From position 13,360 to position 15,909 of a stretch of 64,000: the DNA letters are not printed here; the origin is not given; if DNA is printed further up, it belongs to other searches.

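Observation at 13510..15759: Six-bladed Kelch propeller fused to a tyrosinase (type-3 copper) domain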

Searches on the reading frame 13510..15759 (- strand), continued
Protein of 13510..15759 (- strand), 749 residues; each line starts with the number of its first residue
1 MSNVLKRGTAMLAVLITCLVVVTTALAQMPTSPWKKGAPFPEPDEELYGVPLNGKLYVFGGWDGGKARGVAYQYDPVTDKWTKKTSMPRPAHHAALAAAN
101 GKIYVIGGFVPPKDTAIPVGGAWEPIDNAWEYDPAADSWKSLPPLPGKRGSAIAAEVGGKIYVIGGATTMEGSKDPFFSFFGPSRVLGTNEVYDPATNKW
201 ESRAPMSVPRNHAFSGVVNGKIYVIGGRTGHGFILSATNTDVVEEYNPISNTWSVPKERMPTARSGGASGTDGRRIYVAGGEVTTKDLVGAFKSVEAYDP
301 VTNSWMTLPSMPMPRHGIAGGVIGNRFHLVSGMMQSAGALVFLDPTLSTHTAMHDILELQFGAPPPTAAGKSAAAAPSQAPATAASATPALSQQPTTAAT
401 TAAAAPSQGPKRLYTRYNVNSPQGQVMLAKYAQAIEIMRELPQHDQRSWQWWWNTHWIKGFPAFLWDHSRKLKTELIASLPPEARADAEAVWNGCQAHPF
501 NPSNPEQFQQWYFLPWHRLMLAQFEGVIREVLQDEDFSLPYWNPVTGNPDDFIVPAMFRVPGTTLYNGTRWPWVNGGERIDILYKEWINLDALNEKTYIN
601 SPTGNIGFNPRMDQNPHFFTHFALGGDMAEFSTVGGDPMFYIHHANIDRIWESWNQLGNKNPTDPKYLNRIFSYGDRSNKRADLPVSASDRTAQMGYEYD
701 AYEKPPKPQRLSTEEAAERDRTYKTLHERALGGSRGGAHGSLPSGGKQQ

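Call 6: search_solved_structures(query=window:13510-15759:-, max_evalue=0.01, show_alignments=2)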
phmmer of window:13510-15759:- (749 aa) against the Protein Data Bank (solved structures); distinct sequences matched with E-value up to 0.01: 152 (the best 60 are shown).
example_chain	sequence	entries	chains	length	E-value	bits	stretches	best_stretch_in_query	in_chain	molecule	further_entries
8pjy_A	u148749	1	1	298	7.8e-46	159.9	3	158-332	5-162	SAKe6EEref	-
7onh_A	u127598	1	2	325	2.6e-44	154.9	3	156-331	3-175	SAKe6BE-L3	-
8pjr_A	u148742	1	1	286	3.4e-40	141.3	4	187-321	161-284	SAKe6AC-LB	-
7ona_A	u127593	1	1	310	2e-39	138.7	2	51-230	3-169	SAKe6AC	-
7on6_A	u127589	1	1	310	3.9e-39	137.8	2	130-320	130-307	SAKe6AE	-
7pvp_A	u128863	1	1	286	2.1e-37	132.1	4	188-320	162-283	SAKe6BC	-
7on7_A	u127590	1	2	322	3.1e-37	131.5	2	96-320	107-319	SAKe6BE-L2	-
8pjs_A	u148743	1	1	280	1.3e-36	129.4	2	187-332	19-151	SAKeCEref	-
8pjw_A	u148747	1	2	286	5.5e-35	124.1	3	186-320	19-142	SAKe6FE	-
9tsn_A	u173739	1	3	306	5.7e-35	124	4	184-332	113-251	Kelch protein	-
7on8_A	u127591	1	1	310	1.6e-33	119.2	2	187-333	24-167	SAKe6AR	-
5yy8_A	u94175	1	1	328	1.2e-32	116.3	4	73-231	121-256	Influenza virus NS1A-binding protein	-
7ong_A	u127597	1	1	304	1.7e-32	115.8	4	187-320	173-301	SAKe6BE-L1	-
7q58_A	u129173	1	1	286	1.8e-32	115.8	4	187-321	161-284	SAKe6BR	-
2vpj_A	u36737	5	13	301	6.7e-30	107.2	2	53-332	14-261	KELCH-LIKE PROTEIN 12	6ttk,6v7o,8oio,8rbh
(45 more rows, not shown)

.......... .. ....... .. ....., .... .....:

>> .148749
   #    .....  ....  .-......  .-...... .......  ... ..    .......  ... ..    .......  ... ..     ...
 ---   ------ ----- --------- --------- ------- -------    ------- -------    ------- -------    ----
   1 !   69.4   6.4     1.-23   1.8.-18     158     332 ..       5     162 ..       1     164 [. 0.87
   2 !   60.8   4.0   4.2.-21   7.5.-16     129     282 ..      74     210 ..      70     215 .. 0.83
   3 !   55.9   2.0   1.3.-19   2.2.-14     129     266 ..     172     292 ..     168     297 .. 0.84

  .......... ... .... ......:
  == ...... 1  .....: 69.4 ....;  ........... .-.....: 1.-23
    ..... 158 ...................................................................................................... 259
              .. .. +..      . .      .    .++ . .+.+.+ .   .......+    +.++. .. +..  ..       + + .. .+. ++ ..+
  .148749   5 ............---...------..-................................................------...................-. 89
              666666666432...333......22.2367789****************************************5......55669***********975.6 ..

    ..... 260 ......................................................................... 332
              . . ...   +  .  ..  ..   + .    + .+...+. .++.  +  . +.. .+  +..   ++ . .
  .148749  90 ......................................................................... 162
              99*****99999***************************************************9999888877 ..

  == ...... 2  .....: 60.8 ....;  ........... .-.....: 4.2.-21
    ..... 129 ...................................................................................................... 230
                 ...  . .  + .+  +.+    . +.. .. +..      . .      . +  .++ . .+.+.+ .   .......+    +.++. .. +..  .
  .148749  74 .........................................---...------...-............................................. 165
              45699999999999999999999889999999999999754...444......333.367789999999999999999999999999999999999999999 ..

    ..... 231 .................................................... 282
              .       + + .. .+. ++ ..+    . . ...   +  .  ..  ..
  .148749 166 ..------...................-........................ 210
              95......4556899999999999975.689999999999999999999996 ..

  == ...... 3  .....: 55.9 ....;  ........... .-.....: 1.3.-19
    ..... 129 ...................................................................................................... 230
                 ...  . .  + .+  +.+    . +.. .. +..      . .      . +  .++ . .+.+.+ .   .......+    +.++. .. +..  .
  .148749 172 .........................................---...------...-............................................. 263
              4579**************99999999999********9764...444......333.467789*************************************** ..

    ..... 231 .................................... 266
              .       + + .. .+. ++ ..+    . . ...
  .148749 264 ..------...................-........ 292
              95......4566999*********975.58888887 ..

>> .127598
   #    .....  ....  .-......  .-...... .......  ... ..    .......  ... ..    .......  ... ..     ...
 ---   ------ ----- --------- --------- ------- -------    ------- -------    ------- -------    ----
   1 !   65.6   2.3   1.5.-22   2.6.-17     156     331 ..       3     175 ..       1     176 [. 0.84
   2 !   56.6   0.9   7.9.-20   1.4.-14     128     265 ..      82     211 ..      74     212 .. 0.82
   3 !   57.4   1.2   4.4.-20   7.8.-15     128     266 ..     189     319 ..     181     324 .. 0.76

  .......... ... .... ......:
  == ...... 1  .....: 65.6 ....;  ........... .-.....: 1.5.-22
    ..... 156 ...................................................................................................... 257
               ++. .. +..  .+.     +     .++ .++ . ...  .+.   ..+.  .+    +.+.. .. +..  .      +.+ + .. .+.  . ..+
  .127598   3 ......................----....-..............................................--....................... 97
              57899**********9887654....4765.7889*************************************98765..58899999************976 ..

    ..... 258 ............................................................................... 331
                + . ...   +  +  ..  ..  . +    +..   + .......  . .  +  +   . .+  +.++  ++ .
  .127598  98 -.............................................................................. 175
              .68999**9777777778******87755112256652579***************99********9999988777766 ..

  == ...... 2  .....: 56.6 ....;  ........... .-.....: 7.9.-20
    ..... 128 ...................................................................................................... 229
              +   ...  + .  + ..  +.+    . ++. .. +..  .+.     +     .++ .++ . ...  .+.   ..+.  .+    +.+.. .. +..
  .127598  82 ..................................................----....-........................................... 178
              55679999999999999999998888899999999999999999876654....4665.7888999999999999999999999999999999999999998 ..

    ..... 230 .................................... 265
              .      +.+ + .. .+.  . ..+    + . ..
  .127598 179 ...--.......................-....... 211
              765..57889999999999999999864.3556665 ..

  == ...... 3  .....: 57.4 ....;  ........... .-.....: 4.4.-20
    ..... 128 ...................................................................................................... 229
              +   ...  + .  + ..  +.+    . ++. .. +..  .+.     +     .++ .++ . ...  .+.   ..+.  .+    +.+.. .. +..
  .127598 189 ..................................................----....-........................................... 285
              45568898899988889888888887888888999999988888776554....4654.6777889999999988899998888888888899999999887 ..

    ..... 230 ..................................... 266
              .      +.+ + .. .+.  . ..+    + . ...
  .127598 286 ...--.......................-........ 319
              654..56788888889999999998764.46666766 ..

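Call 13: find_related_loci(query=window:13510-15759:-, collection=genome_contigs, flank=8000)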
Query window:13510-15759:- (749 aa) in genome_contigs; peptide patterns used: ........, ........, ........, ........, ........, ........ (x = any residue, [..] = any of these).
129 stretches matched a pattern; 123 encode a relative of the query (tblastn E <= 1e-3); the best 80 are kept; 77 distinct loci.
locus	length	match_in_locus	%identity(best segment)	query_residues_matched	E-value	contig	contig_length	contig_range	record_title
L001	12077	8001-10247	87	1-749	0e+0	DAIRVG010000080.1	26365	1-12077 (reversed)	MAG TPA_asm: Vicinamibacterales bacterium isolate CTOTU25967 NODE_390_length_26365_cov_9.149601, whole genome shotgun se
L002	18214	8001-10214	86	1-746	0e+0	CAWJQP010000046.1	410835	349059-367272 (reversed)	MAG: Bryobacteraceae bacterium isolate MFD02840.bin.3.640 genome assembly, contig: contig_28986, whole genome shotgun se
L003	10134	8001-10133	89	1-711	0e+0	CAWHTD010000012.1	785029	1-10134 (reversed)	MAG: Vicinamibacteria bacterium isolate MFD09212.bin.1.140 genome assembly, contig: contig_4673, whole genome shotgun se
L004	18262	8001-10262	76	1-749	0e+0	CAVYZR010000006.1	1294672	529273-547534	MAG: uncultured Acidobacteriota bacterium isolate MFD02242.bin.1.228 genome assembly, contig: contig_6037, whole genome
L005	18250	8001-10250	77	1-749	0e+0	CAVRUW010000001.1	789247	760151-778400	MAG: uncultured Acidobacteriota bacterium isolate MFD02840.bin.1.220 genome assembly, contig: contig_10024, whole genome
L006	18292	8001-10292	70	1-739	0e+0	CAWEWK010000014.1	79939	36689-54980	MAG: uncultured Gemmatimonadales bacterium isolate MFD09212.bin.1.36 genome assembly, contig: contig_64063, whole genome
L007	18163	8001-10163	72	1-741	0e+0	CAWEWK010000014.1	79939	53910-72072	MAG: uncultured Gemmatimonadales bacterium isolate MFD09212.bin.1.36 genome assembly, contig: contig_64063, whole genome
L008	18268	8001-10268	72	1-747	0e+0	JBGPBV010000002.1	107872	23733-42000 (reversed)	MAG: Vicinamibacteria bacterium isolate OBJ_0618_050_8 k141_490680_length_107872_cov_63.6584, whole genome shotgun seque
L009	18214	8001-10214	85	1-738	0e+0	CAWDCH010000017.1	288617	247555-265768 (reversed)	MAG: Vicinamibacteria bacterium isolate MFD04850.bin.1.102 genome assembly, contig: contig_48942, whole genome shotgun s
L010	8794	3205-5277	65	1-715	0e+0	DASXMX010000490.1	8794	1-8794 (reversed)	MAG TPA_asm: Tepidisphaeraceae bacterium isolate SMAG_U5339 k141_1366554, whole genome shotgun sequence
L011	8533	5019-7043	67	1-707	0e+0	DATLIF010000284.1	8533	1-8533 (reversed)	MAG TPA_asm: Fimbriiglobus sp. isolate SMAG_U13660 k141_2285413, whole genome shotgun sequence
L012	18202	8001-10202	92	1-734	0e+0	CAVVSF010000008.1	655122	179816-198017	MAG: uncultured Acidobacteriota bacterium isolate MFD02840.bin.1.397 genome assembly, contig: contig_5088, whole genome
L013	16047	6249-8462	69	1-732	0e+0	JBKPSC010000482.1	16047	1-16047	MAG: Acidobacteriota bacterium isolate GS_EKS_MAG_00032 GS_EKS_000001242082, whole genome shotgun sequence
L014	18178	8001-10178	91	1-734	0e+0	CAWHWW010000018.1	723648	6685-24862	MAG: uncultured cyanobacterium isolate MFD02360.bin.2.184 genome assembly, contig: contig_5405, whole genome shotgun seq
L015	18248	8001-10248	88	1-749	0e+0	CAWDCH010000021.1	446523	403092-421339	MAG: Vicinamibacteria bacterium isolate MFD04850.bin.1.102 genome assembly, contig: contig_84, whole genome shotgun sequ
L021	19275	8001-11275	75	7-729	2e-166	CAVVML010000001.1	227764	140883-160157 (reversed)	MAG: uncultured Acidobacteriota bacterium isolate MFD09267.bin.2.131 genome assembly, contig: contig_10045, whole genome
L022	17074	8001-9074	61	1-360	6e-140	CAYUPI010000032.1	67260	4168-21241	MAG TPA_asm: uncultured Verrucomicrobiota bacterium isolate binchicken_co185_233 genome assembly, contig: NODE_544_lengt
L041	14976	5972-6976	55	8-339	2e-108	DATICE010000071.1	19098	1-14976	MAG TPA_asm: Burkholderiales bacterium isolate SMAG_U16308 k141_1481251, whole genome shotgun sequence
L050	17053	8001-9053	52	1-362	1e-103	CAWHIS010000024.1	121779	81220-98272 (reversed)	MAG: uncultured beta proteobacterium isolate MFD02134.bin.1.167 genome assembly, contig: contig_34604, whole genome shot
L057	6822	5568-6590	51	10-359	2e-101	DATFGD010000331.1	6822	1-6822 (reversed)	MAG TPA_asm: Burkholderiales bacterium isolate SMAG_U8653 k141_2095709, whole genome shotgun sequence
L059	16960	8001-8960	55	31-359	2e-100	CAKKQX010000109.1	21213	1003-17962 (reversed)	Burkholderiales bacterium isolate Hainich-H32-bin046-1 genome assembly, contig: H32-bin046_1_Hain_H32_02um_R1_1145_lengt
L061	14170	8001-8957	53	31-360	3e-100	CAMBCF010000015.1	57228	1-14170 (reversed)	MAG: Bordetella parapertussis isolate TH-08apr19-38 genome assembly, contig: TH-08apr19-C1182, whole genome shotgun sequ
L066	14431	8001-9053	48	2-360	1e-99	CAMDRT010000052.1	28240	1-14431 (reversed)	MAG: Bordetella parapertussis isolate TrH-03may19-243 genome assembly, contig: TrH-03may19-C2719, whole genome shotgun s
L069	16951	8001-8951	53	34-360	4e-98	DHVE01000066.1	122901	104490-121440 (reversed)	MAG TPA_asm: Betaproteobacteria bacterium UBA5216 UBA5216_contig_69, whole genome shotgun sequence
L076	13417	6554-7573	51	15-360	7e-97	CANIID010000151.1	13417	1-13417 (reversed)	MAG: Betaproteobacteria bacterium isolate RE-9nov16-207 genome assembly, contig: RE-9nov16-C10710-p1, whole genome shotg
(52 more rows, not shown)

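Call 31: search_protein_families(library=pfam, proteins=[L010:5900-6937:+, L010:6934-8406:+, L013:8682-9143:+, L013:9124-10755:+, L013:3289-4362:-, L022:3036-4241:+, L022:4427-5695:+, L022:5751-6986:+, L007:10880-12430:+, L007:4402-7449:-], max_evalue=0.001)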
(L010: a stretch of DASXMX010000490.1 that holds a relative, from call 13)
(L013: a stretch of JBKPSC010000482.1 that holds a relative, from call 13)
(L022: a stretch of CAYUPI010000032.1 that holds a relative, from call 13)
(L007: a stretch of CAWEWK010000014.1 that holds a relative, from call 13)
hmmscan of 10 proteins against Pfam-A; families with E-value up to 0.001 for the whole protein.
L010:5900-6937:+ (345 aa): 4 families
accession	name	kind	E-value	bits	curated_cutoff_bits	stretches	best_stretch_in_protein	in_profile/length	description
PF08450.18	SGL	-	3e-25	89.7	26.3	2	188-270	135-218/246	SMP-30/Gluconolactonase/LRE-like region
PF24684.1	Vgb_lyase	-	1.2e-06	28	50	0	130-259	7-121/290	Virginiamycin B lyase family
PF06977.17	SdiA-regulated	-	1.7e-05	24.6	21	0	93-152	174-239/249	SdiA-regulated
PF01436.27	NHL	-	0.00015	22.1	20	0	42-56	3-17/28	NHL repeat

L010:6934-8406:+ (490 aa): 1 family
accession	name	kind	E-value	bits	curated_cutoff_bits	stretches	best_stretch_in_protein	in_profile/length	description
PF04966.18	OprB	-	1.5e-36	127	22.9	1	145-490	12-372/372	Carbohydrate-selective porin, OprB family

L013:8682-9143:+ (153 aa): 2 families
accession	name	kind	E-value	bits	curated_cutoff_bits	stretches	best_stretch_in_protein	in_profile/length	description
PF13899.12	Thioredoxin_7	-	1.1e-08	35.5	27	1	32-122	5-83/83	Thioredoxin-like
PF13098.12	Thioredoxin_2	-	3.6e-08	34.1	27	1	40-132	1-94/104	Thioredoxin-like domain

L013:9124-10755:+ (543 aa): 1 family
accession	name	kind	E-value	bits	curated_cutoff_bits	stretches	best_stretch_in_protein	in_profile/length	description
PF19335.5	HMBD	-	3.8e-07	30.4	23.6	1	150-175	2-27/28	Heavy metal binding domain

L013:3289-4362:- (357 aa): 2 families
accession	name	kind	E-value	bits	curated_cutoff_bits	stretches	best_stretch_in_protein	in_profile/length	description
PF03466.25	LysR_substrate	-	2.2e-31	109.3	28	1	115-321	4-208/209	LysR substrate binding domain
PF00126.33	HTH_1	-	3.5e-22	78.6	26.6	1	28-88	1-60/60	Bacterial regulatory helix-turn-helix protein, lysR family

L022:3036-4241:+ (401 aa): 1 family
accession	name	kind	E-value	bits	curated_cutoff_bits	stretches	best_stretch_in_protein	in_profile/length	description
PF00264.25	Tyrosinase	-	2.4e-30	107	22.6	1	119-356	4-213/214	Common central domain of tyrosinase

L022:4427-5695:+ (422 aa): 1 family
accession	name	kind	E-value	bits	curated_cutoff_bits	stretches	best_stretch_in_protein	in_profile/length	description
PF00264.25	Tyrosinase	-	6.9e-37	128.3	22.6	1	111-360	4-213/214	Common central domain of tyrosinase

L022:5751-6986:+ (411 aa): 1 family
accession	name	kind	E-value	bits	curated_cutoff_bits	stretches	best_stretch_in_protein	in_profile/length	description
PF00264.25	Tyrosinase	-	2.4e-32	113.5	22.6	1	103-349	3-213/214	Common central domain of tyrosinase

L007:10880-12430:+ (516 aa): 1 family
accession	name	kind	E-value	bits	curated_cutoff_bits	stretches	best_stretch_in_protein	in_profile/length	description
PF03573.19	OprD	-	3.1e-20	73.1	25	1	132-471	3-351/394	outer membrane porin, OprD family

L007:4402-7449:- (1015 aa): 4 families
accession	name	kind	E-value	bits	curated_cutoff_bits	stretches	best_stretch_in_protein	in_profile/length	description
PF13191.12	AAA_16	-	3.9e-22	79.9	32.6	1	121-298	1-165/167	AAA ATPase domain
PF00486.34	Trans_reg_C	-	1.1e-17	64.3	26.2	1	26-100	2-77/77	Transcriptional regulatory protein, C terminal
PF13401.12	AAA_22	-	1.1e-05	26.2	27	1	144-299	5-120/130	AAA domain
PF05729.18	NACHT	-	0.00045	20.5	26.7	0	146-166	2-22/167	NACHT domain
